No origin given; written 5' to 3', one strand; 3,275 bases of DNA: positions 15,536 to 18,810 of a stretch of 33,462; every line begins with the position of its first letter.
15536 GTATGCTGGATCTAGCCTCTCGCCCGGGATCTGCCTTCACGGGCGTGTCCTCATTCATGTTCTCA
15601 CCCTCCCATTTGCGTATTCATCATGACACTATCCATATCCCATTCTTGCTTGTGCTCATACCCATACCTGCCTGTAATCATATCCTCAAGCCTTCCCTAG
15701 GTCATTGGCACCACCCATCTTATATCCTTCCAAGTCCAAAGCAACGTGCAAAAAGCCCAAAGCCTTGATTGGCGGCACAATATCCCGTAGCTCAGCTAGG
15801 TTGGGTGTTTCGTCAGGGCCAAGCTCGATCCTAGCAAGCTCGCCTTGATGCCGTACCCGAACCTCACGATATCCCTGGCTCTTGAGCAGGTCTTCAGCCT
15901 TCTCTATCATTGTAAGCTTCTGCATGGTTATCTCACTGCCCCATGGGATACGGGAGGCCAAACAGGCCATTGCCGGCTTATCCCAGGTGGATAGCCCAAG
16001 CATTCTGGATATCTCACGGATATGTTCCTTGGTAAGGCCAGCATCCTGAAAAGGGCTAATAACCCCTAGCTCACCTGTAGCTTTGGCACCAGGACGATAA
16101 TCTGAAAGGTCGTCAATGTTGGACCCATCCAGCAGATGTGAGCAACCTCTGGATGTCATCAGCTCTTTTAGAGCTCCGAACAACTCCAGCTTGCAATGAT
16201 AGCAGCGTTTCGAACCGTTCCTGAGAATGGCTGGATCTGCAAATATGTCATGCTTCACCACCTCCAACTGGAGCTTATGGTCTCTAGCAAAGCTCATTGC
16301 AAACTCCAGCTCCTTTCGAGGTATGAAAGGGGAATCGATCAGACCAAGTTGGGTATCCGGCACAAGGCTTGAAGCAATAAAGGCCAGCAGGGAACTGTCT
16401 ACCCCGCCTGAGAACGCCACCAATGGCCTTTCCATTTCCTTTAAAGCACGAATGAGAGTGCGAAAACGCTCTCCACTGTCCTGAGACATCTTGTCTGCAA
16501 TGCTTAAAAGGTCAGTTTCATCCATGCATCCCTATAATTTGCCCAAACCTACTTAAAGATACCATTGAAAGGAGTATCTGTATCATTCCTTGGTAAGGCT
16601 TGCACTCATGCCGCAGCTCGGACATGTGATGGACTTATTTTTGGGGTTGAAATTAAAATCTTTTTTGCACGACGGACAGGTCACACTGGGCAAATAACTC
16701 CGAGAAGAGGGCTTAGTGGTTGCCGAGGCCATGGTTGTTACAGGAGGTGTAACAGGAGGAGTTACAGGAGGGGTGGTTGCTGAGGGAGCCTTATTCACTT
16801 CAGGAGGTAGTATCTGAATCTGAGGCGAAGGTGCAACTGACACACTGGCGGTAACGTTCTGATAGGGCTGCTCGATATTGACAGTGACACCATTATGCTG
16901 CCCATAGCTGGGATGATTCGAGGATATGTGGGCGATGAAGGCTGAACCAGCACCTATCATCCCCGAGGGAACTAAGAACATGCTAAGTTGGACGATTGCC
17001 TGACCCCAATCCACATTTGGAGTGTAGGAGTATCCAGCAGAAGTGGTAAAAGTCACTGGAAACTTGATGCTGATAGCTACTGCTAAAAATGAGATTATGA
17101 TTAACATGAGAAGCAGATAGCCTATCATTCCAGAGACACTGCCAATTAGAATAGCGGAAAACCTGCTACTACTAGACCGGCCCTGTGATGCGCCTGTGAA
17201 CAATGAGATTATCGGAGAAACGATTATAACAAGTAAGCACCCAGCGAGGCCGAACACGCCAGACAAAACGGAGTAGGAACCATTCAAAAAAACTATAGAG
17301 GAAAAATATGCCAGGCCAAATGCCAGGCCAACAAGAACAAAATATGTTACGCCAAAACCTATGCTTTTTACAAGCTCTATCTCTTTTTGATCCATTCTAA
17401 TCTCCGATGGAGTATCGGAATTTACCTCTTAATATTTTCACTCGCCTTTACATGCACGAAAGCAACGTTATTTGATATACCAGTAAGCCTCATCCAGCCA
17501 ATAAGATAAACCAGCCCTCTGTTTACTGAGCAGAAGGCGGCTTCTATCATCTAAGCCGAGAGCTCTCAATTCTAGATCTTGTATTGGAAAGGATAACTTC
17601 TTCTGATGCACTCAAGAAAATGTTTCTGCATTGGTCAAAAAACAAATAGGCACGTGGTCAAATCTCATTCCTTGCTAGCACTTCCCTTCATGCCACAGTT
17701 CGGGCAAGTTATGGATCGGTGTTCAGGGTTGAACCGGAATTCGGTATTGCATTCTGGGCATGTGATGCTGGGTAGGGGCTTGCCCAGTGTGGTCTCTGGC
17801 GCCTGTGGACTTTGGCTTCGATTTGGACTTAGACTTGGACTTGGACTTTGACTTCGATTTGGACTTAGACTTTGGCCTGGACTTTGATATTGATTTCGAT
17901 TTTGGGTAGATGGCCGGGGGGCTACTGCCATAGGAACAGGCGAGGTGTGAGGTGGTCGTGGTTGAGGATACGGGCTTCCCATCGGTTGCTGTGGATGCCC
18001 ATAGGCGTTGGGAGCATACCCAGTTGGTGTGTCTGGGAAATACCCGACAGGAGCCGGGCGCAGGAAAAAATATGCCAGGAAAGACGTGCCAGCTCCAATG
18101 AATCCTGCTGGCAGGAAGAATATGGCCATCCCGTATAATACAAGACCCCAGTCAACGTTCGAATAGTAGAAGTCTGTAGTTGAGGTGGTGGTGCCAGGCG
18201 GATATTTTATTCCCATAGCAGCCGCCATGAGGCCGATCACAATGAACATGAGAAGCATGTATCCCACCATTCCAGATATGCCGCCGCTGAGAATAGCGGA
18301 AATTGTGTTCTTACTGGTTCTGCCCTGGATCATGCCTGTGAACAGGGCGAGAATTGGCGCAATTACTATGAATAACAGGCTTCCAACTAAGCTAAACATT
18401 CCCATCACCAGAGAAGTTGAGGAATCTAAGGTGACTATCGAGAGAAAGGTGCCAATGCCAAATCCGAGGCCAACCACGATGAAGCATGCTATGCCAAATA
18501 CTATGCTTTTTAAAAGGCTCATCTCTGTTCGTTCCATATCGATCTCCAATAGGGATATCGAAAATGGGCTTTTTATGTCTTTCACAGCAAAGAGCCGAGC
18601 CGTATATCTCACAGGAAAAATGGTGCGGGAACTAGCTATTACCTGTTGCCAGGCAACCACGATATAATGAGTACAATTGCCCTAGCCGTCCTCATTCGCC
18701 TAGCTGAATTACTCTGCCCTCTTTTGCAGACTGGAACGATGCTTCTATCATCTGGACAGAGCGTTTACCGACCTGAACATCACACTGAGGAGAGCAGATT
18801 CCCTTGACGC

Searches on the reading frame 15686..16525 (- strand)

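Call 9: search_protein_families(library=pfam, proteins=[window:15686-16525:-], max_evalue=0.001)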
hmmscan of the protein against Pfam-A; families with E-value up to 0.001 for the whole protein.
window:15686-16525:- (279 aa): 0 families

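Call 39: search_protein_families(library=ncbifam, proteins=[window:15686-16525:-], max_evalue=1)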
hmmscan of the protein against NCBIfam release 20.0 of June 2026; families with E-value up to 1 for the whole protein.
window:15686-16525:- (279 aa): 11 families
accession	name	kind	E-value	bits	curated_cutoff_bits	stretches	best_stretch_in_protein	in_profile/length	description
TIGR00268.2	TIGR00268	equivalog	4e-85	285.2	150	1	22-274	4-259/259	ATP-dependent sacrificial sulfur transferase LarE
NF006327.0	PRK08557.1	equivalog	1.5e-05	24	366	1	11-104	160-253/415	hypothetical protein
TIGR00884.1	guaA_Cterm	equivalog_domain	0.00015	21.2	338.75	1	31-90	16-77/310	glutamine-hydrolyzing GMP synthase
NF000848.1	PRK00074.1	equivalog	0.0011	17.6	400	1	25-90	207-275/512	glutamine-hydrolyzing GMP synthase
TIGR01536.1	asn_synth_AEB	equivalog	0.024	13.7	267.1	1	36-62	257-282/517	asparagine synthase (glutamine-hydrolyzing)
NF007942.0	PRK10660.1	equivalog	0.034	13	606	1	21-49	7-35/439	tRNA lysidine(34) synthetase TilS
TIGR02432.1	lysidine_TilS_N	equivalog_domain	0.042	13.8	93.6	1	35-59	3-27/189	tRNA lysidine(34) synthetase TilS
NF011155.0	PRK14561.1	equivalog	0.057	13.1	207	1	36-91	5-57/195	hypothetical protein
NF001138.1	PRK00143.1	equivalog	0.08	11.9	284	1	35-51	3-19/345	tRNA 2-thiouridine(34) synthase MnmA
NF010587.0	PRK13980.1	equivalog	0.099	11.8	255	1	30-89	30-91/267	NAD+ synthase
TIGR00552.1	nadE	equivalog_domain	0.12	11.5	63.65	1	35-91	26-85/251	NAD(+) synthase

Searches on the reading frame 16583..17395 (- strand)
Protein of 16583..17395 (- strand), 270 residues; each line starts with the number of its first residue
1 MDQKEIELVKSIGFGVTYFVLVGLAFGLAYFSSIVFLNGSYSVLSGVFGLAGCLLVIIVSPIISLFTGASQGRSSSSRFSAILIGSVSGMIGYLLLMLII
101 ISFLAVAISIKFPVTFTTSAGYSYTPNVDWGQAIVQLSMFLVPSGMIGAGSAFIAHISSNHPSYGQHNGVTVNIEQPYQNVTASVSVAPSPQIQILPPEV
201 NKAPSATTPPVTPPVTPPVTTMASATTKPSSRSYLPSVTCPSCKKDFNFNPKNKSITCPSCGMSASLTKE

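Call 9: search_protein_families(library=pfam, proteins=[window:16583-17395:-], max_evalue=0.001)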
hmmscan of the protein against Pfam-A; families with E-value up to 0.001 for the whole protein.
window:16583-17395:- (270 aa): 0 families

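Call 39: search_protein_families(library=ncbifam, proteins=[window:16583-17395:-], max_evalue=1)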
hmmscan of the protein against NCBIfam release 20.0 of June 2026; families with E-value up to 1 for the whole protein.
window:16583-17395:- (270 aa): 4 families
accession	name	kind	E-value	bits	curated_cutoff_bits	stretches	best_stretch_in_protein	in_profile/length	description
NF047912.1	ECs_2282_CxxC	subfamily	0.067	13.1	37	1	238-263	3-35/60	ECs_2282 family putative zinc-binding protein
NF038384.1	zinc_YnfU_fam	subfamily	0.11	12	36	0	230-262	9-45/52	YnfU family zinc-binding protein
NF049953.1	ribbon_DG_selen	exception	0.26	11.2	130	1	237-264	147-170/172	zinc ribbon-containing (seleno)protein DG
TIGR02605.1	CxxC_CxxC_SSSS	subfamily_domain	0.68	10.1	31.3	0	240-263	8-34/52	FmdB family zinc ribbon protein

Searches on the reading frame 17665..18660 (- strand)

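Call 9: search_protein_families(library=pfam, proteins=[window:17665-18660:-], max_evalue=0.001)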
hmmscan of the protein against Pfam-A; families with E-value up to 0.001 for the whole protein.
window:17665-18660:- (331 aa): 2 families
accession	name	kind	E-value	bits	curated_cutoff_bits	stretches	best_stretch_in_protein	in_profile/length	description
PF13717.11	Zn_ribbon_4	-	0.00011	22.5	30.3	1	299-323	3-32/36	zinc-ribbon domain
PF08271.17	Zn_Ribbon_TF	-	0.00031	20.7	29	1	300-323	2-26/43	TFIIB zinc-binding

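Call 39: search_protein_families(library=ncbifam, proteins=[window:17665-18660:-], max_evalue=1)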
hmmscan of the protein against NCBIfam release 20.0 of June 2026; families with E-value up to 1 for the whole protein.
window:17665-18660:- (331 aa): 5 families
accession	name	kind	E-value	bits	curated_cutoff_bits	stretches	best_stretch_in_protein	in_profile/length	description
TIGR02098.1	MJ0042_CXXC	domain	0.023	14.4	20.9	1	299-310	3-14/38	MJ0042-type zinc finger domain-containing protein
NF033497.1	rubre_like_arch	subfamily_domain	0.026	14.2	32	0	300-309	18-27/34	rubrerythrin-like domain-containing protein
NF047912.1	ECs_2282_CxxC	subfamily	0.06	13.3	37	1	299-327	3-38/60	ECs_2282 family putative zinc-binding protein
NF049953.1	ribbon_DG_selen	exception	0.23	11.4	130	1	298-325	147-170/172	zinc ribbon-containing (seleno)protein DG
NF038384.1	zinc_YnfU_fam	subfamily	0.76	9.4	36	0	314-325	14-25/52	YnfU family zinc-binding protein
